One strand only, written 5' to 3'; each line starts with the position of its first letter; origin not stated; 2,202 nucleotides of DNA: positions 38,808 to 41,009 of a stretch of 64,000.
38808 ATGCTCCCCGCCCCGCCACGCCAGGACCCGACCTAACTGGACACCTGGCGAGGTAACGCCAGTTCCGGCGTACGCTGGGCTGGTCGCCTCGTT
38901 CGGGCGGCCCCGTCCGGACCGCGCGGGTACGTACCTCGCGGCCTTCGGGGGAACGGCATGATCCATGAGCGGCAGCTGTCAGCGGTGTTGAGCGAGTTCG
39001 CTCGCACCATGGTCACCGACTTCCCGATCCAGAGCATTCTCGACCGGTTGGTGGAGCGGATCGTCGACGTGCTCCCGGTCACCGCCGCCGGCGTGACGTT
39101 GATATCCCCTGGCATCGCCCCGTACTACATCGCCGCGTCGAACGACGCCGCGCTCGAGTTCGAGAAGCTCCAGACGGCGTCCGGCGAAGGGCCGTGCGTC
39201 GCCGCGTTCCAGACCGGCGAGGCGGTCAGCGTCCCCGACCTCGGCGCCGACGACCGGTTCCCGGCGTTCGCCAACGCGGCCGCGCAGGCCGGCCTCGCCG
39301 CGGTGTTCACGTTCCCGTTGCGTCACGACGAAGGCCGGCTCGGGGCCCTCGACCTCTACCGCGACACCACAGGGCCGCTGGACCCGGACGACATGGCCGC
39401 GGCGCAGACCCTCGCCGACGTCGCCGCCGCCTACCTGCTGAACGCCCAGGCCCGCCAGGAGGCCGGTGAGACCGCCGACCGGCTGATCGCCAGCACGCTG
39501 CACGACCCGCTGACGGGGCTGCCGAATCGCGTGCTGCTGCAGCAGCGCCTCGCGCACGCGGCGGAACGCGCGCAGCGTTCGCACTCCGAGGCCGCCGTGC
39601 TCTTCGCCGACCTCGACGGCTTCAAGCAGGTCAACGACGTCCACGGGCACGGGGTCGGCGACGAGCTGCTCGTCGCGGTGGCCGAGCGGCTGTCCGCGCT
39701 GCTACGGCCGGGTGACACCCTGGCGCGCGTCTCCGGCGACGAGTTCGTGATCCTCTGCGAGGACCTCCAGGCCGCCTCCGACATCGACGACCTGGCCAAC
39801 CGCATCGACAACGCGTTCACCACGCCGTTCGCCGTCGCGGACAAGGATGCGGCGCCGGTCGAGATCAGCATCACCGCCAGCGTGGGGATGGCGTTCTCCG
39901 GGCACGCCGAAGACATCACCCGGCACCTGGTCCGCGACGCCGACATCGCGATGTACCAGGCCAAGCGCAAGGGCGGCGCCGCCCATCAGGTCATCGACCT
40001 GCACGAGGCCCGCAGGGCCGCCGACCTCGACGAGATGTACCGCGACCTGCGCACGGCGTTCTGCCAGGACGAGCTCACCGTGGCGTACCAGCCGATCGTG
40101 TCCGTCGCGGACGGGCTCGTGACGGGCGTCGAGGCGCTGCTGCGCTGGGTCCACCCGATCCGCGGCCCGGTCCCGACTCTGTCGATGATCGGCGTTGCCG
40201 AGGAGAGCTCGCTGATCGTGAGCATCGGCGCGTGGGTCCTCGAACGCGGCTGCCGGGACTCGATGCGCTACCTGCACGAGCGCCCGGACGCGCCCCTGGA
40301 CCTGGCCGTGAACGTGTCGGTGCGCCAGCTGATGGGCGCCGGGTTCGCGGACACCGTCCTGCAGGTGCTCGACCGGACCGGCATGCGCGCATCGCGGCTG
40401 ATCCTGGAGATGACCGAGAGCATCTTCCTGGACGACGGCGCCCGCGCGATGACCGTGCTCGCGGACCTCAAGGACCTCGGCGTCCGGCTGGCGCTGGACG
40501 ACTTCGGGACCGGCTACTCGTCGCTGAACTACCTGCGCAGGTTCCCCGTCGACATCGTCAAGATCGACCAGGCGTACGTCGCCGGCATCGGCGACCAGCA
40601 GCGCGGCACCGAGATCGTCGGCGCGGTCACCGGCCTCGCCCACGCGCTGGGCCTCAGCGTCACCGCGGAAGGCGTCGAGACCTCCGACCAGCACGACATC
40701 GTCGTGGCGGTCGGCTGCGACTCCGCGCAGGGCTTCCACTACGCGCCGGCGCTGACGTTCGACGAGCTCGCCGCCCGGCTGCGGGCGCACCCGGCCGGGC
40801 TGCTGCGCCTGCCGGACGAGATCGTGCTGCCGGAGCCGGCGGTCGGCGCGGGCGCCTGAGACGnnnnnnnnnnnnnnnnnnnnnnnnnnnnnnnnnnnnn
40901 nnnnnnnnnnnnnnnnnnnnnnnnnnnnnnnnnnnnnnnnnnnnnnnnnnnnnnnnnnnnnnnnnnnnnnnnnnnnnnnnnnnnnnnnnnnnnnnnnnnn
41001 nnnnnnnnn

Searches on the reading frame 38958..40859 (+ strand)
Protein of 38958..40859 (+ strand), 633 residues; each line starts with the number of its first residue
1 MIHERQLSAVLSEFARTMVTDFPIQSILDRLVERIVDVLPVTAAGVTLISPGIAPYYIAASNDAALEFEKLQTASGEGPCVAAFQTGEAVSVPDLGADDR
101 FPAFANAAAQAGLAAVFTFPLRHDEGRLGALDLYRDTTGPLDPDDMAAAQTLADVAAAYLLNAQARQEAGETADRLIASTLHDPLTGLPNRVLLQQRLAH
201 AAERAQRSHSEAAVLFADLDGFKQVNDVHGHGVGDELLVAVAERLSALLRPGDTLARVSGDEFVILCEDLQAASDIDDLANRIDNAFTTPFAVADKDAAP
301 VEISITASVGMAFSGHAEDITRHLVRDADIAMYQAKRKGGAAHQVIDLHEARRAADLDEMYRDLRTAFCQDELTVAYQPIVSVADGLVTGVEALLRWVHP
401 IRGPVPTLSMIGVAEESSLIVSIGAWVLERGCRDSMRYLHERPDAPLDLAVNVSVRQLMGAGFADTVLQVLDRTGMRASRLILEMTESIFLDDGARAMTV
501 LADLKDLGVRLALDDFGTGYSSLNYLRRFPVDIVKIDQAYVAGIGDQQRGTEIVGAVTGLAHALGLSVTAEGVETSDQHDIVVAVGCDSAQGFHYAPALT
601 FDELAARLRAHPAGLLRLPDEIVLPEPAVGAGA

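Call 17: search_protein_families(library=pfam, proteins=[window:38958-40859:+], max_evalue=0.001)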
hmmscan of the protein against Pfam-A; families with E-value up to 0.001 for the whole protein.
window:38958-40859:+ (633 aa): 5 families
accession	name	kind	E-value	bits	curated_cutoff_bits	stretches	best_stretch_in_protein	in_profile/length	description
PF00563.25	EAL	-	2.7e-65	220.5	31.3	1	362-597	2-235/236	EAL domain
PF00990.26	GGDEF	-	4e-42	144.2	23.8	1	181-340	2-159/161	Diguanylate cyclase, GGDEF domain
PF01590.32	GAF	-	3.7e-14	53.8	22.4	1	24-158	2-131/133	GAF domain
PF13185.12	GAF_2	-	3.1e-13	50.5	28.6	1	24-158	4-133/136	GAF domain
PF13492.12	GAF_3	-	1.4e-07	32.5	27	1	25-158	3-125/129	GAF domain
